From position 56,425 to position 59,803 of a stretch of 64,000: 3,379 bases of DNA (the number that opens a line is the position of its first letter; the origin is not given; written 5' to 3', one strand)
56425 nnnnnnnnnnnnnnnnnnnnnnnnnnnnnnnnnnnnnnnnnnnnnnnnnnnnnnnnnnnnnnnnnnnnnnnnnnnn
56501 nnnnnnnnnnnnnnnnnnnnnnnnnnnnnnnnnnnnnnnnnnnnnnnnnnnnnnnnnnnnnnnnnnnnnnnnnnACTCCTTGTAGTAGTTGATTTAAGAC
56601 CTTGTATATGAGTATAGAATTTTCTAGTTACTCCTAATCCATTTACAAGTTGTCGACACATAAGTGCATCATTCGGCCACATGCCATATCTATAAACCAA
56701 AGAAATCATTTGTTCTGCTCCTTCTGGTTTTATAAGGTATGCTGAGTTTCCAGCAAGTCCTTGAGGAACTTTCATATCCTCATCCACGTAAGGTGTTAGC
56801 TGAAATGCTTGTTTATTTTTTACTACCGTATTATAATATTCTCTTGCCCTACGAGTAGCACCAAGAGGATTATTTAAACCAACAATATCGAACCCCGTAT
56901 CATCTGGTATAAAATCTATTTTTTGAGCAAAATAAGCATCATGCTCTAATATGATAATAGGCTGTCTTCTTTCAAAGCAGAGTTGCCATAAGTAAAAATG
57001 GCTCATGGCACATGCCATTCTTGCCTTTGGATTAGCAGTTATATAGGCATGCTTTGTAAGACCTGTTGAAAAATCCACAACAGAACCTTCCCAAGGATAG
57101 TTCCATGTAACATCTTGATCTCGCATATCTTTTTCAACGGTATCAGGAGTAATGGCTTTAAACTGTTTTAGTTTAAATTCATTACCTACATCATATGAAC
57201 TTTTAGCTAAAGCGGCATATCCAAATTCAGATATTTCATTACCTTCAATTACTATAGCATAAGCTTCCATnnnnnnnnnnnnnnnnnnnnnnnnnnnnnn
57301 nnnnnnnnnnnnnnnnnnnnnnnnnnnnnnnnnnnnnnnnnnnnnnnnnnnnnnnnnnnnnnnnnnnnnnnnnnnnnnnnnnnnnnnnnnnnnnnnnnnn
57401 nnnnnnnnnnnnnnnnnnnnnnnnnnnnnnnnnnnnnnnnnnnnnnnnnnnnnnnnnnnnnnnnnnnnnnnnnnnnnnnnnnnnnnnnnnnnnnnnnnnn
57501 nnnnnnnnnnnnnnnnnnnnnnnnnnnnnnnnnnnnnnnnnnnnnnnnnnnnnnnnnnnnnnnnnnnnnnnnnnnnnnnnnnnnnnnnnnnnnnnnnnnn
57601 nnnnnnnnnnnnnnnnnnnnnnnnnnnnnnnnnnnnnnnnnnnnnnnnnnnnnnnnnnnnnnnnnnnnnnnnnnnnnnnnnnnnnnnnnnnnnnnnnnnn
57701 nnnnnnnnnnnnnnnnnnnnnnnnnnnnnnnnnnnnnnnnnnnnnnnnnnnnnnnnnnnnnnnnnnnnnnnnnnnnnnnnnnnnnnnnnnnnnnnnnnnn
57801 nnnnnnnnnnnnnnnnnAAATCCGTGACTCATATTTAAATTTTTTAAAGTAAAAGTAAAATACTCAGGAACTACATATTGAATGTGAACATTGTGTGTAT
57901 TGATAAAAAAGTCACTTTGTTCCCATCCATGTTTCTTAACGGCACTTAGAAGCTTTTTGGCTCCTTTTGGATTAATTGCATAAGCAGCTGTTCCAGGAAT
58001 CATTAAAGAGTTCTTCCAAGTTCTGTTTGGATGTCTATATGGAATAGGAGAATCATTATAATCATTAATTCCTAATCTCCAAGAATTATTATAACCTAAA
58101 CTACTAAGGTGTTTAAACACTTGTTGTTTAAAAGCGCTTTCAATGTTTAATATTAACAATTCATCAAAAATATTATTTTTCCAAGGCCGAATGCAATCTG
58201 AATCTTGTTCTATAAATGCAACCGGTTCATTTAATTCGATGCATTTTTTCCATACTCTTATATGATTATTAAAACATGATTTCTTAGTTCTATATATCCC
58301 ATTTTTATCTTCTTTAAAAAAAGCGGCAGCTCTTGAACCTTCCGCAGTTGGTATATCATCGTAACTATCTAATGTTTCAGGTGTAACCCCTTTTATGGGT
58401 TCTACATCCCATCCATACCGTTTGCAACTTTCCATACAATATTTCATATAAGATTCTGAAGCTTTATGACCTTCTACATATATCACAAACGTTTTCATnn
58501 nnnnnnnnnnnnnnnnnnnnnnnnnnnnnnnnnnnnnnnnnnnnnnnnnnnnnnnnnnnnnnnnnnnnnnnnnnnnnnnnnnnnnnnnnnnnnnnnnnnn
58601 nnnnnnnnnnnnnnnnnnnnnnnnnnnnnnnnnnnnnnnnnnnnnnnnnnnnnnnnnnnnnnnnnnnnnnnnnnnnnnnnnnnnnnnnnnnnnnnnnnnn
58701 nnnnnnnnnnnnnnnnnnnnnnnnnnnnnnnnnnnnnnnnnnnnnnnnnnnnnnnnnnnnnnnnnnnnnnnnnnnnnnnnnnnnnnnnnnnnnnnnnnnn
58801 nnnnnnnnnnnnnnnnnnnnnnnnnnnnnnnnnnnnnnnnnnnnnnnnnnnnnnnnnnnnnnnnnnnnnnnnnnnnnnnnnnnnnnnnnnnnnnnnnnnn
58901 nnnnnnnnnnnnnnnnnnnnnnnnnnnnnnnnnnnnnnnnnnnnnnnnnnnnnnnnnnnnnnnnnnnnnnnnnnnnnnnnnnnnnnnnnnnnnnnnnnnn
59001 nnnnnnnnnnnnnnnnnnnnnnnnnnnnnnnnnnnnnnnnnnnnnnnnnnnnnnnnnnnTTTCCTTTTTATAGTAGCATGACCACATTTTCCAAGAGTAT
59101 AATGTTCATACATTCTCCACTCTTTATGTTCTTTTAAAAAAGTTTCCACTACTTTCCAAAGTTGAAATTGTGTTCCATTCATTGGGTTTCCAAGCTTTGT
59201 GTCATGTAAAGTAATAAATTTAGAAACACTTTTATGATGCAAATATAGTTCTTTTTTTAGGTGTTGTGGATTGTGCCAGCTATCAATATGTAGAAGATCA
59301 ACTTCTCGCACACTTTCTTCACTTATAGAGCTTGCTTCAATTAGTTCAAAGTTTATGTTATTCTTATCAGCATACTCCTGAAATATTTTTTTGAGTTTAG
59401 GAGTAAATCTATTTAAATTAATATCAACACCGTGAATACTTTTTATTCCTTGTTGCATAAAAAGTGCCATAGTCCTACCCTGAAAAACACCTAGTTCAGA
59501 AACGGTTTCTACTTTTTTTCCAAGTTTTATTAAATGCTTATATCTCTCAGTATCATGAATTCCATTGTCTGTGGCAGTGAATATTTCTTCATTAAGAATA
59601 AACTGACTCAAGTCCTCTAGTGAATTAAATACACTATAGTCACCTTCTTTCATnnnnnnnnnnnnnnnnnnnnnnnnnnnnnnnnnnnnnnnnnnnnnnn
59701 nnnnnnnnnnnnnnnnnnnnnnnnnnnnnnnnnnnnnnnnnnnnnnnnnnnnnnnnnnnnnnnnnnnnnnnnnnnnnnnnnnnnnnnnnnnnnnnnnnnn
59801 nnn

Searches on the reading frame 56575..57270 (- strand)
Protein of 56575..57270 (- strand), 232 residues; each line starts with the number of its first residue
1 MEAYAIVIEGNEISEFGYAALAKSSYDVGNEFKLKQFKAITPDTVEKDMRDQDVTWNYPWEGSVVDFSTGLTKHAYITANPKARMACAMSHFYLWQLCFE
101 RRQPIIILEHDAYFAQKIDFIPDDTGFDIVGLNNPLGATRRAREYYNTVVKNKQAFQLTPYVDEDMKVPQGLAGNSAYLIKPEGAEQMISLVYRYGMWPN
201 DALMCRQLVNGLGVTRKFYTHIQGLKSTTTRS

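Call 93: search_protein_families(library=phrogs, proteins=[window:56575-57270:-], max_evalue=0.0001)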
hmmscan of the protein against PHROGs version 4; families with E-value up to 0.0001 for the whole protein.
window:56575-57270:- (232 aa): 0 families

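Call 94: search_protein_families(library=pfam, proteins=[window:56575-57270:-], max_evalue=0.01)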
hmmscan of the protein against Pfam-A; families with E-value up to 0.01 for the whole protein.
window:56575-57270:- (232 aa): 1 family
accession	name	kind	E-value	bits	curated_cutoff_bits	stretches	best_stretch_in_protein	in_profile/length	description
PF01755.23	Glyco_transf_25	-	8.1e-14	52.4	24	1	81-204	64-199/199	Glycosyltransferase family 25 (LPS biosynthesis protein)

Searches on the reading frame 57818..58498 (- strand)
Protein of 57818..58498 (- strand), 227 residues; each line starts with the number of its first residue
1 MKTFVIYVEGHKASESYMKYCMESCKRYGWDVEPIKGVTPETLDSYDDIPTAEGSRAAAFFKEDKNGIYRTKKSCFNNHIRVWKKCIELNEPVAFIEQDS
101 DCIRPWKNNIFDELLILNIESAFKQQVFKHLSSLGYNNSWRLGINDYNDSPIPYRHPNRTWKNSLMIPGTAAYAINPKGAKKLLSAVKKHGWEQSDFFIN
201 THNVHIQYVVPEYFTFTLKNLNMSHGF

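Call 93: search_protein_families(library=phrogs, proteins=[window:57818-58498:-], max_evalue=0.0001)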
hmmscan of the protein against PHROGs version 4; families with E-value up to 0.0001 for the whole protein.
window:57818-58498:- (227 aa): 0 families

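Call 94: search_protein_families(library=pfam, proteins=[window:57818-58498:-], max_evalue=0.01)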
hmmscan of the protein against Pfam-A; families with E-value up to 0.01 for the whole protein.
window:57818-58498:- (227 aa): 1 family
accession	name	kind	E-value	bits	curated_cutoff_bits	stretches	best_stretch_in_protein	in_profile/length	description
PF01755.23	Glyco_transf_25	-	2.4e-10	41.1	24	1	25-197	23-197/199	Glycosyltransferase family 25 (LPS biosynthesis protein)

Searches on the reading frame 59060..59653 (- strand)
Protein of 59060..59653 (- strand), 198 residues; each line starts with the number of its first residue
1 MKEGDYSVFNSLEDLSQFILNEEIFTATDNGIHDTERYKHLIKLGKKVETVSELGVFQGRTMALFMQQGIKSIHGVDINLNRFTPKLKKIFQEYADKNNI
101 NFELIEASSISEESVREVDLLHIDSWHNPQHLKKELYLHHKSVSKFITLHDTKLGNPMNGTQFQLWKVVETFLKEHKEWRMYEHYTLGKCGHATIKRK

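Call 93: search_protein_families(library=phrogs, proteins=[window:59060-59653:-], max_evalue=0.0001)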
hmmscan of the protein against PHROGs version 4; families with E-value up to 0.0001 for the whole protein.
window:59060-59653:- (198 aa): 0 families

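Call 94: search_protein_families(library=pfam, proteins=[window:59060-59653:-], max_evalue=0.01)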
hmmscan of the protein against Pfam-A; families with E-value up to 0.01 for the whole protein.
window:59060-59653:- (198 aa): 1 family
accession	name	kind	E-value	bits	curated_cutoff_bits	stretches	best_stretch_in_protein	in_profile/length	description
PF13578.12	Methyltransf_24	-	0.0025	19.1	26.3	1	53-140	2-91/105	Methyltransferase domain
